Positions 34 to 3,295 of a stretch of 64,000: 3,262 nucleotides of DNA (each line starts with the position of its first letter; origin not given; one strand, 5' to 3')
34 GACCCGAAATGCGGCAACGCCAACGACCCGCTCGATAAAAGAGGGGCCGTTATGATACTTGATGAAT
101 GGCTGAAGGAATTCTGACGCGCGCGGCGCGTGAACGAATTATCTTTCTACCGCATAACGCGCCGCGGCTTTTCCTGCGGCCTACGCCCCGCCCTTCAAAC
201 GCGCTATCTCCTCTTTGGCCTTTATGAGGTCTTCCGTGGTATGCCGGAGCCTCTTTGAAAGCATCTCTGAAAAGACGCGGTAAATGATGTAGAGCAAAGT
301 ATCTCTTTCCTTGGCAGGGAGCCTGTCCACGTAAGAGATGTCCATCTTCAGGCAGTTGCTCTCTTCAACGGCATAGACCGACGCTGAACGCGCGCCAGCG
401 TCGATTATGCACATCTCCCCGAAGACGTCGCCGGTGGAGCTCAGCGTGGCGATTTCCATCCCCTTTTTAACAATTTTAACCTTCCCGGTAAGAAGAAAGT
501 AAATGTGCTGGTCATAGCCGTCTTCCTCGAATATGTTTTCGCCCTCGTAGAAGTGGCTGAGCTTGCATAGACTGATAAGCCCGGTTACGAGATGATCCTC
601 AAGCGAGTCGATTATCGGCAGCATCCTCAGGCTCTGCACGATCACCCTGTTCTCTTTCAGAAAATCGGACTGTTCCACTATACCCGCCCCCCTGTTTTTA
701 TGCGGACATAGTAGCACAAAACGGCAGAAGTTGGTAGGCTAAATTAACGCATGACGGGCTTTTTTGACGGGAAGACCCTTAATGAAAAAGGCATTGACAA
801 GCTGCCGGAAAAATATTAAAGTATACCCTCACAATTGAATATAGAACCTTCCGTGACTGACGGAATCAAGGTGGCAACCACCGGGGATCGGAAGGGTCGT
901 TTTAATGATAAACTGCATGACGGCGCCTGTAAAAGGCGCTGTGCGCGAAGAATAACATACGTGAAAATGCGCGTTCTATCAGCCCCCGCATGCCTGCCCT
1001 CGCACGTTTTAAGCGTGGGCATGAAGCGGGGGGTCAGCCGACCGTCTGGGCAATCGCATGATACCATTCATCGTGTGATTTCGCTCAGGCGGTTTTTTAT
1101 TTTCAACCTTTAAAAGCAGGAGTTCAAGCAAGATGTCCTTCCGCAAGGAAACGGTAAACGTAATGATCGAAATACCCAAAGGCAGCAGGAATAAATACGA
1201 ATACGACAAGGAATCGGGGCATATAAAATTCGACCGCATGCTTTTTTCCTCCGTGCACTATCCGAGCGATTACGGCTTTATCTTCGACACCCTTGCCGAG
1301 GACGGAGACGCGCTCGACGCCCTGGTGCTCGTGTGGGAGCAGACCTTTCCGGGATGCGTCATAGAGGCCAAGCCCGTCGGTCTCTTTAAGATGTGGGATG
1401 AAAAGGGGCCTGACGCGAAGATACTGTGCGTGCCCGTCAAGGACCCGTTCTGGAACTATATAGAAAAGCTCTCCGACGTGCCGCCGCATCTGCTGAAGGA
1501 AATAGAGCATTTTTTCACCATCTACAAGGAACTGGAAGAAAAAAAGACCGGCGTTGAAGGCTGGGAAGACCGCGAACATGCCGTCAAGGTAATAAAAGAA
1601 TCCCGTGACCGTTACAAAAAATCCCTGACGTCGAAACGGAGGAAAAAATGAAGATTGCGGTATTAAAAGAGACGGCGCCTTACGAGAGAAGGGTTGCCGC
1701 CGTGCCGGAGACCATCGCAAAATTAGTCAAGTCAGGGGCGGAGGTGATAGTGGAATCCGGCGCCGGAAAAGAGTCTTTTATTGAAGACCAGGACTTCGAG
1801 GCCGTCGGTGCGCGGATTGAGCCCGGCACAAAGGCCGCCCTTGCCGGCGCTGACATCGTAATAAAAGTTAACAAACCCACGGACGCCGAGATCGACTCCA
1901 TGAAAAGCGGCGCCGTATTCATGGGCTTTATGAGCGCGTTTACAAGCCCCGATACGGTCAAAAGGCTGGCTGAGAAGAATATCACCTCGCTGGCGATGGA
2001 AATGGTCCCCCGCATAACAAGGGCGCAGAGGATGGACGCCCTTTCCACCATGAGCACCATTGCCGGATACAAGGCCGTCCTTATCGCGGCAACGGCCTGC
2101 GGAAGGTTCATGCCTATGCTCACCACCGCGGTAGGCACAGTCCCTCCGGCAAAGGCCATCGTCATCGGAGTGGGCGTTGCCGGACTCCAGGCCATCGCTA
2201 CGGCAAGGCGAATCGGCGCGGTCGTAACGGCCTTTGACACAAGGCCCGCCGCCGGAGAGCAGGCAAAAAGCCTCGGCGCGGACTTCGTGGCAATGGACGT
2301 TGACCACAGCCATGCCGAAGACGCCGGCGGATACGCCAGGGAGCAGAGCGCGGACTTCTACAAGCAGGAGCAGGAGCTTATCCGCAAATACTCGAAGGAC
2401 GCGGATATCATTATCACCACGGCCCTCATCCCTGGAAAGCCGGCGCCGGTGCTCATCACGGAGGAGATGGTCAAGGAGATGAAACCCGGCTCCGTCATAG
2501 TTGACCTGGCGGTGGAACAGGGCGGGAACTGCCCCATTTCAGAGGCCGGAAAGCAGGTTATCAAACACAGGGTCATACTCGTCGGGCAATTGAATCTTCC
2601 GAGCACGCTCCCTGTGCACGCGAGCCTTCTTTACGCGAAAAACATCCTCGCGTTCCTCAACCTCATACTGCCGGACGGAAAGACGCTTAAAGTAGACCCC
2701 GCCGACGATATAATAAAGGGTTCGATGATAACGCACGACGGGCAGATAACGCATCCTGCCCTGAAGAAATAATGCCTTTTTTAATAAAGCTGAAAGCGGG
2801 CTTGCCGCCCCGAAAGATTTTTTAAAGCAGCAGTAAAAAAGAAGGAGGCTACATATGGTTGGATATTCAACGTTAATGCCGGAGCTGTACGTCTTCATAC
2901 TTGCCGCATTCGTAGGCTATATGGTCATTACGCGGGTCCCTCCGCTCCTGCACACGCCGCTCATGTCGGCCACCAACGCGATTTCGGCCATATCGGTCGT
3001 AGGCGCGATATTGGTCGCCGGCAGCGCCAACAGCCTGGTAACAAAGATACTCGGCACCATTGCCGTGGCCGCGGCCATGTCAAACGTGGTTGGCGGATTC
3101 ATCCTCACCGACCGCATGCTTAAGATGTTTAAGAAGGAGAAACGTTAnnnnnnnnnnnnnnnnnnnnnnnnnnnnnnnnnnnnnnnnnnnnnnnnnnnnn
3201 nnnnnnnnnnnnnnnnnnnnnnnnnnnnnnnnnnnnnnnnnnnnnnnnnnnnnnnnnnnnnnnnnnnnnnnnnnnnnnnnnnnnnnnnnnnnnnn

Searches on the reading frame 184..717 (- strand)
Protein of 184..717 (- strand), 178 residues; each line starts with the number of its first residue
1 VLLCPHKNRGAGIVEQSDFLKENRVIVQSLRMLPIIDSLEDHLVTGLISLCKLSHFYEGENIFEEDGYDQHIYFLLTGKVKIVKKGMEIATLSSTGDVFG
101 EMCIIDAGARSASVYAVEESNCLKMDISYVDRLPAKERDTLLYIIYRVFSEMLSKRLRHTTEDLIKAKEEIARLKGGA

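Call 59: search_protein_families(library=pfam, proteins=[window:184-717:-], max_evalue=0.00001)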
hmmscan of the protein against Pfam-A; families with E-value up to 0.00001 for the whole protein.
window:184-717:- (178 aa): 1 family
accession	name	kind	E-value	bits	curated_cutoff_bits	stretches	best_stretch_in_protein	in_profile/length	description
PF00027.35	cNMP_binding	-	2.3e-14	53.6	27.5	1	55-133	3-85/89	Cyclic nucleotide-binding domain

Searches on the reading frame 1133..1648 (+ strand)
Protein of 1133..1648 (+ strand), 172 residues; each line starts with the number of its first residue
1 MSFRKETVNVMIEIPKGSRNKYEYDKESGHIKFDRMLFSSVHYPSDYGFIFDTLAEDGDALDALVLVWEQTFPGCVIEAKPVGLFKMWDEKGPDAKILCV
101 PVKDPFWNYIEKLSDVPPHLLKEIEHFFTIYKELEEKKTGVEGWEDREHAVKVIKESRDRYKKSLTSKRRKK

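Call 59: search_protein_families(library=pfam, proteins=[window:1133-1648:+], max_evalue=0.00001)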
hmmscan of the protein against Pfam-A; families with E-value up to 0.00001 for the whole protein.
window:1133-1648:+ (172 aa): 1 family
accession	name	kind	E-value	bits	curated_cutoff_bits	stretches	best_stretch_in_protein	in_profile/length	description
PF00719.24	Pyrophosphatase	-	1.1e-60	204.4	23.5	1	10-162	1-153/153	Inorganic pyrophosphatase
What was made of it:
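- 1133..1651 (+): ppa (inorganic pyrophosphatase). Its stop overlaps the pntAA start, so it is probably co-transcribed. Context only. Pfam PF00719, E=1e-60 (call 59).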

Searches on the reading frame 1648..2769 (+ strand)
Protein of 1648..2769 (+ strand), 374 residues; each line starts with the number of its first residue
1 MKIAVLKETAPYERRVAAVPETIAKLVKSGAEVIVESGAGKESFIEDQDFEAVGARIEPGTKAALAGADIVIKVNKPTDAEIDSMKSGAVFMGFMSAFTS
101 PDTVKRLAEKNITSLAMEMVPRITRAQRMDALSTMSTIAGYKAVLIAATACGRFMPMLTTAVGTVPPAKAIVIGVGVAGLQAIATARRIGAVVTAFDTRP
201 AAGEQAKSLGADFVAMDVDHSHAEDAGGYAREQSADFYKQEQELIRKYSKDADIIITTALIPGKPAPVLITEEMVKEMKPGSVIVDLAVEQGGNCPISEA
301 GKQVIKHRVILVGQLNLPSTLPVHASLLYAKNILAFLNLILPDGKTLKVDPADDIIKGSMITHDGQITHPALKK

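Call 3: search_protein_families(library=pfam, proteins=[window:1648-2769:+], max_evalue=0.01)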
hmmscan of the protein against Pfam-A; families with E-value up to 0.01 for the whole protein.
window:1648-2769:+ (374 aa): 4 families
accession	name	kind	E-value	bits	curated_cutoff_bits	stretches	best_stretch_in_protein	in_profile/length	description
PF01262.27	AlaDh_PNT_C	-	7.5e-68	228.6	23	1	143-370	1-214/214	Alanine dehydrogenase/PNT, C-terminal domain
PF05222.21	AlaDh_PNT_N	-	7.1e-44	149.8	30.4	1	5-139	2-136/136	Alanine dehydrogenase/PNT, N-terminal domain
PF00107.32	ADH_zinc_N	-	6.5e-05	23.3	31.8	1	179-216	3-40/129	Zinc-binding dehydrogenase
PF02826.25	2-Hacid_dh_C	-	0.0007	19.5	25.1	0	168-217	37-86/178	D-isomer specific 2-hydroxyacid dehydrogenase, NAD binding domain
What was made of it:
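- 1648..2772 (+): pntAA: the soluble NAD(H)-binding dI subunit (374 aa), not fused to any membrane helices. Pfam PF05222 (E=7e-44) plus PF01262 (E=7.5e-68) (call 3).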

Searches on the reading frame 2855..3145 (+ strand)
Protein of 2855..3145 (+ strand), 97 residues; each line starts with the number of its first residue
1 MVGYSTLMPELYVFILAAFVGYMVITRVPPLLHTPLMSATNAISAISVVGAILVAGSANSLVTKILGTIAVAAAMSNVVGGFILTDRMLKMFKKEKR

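Call 3: search_protein_families(library=pfam, proteins=[window:2855-3145:+], max_evalue=0.01)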
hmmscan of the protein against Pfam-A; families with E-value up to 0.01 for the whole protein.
window:2855-3145:+ (97 aa): 1 family
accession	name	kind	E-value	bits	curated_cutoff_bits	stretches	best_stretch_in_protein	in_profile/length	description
PF12769.12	PNTB_4TM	-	8e-35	119.6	26.2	1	11-94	2-85/85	4TM region of pyridine nucleotide transhydrogenase, mitoch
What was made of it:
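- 2855..3148 (+): pntAB: the 4-TM alpha2 subunit (97 aa). Its stop overlaps the pntB start (TAATG). Pfam PF12769, E=8e-35 (call 3).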
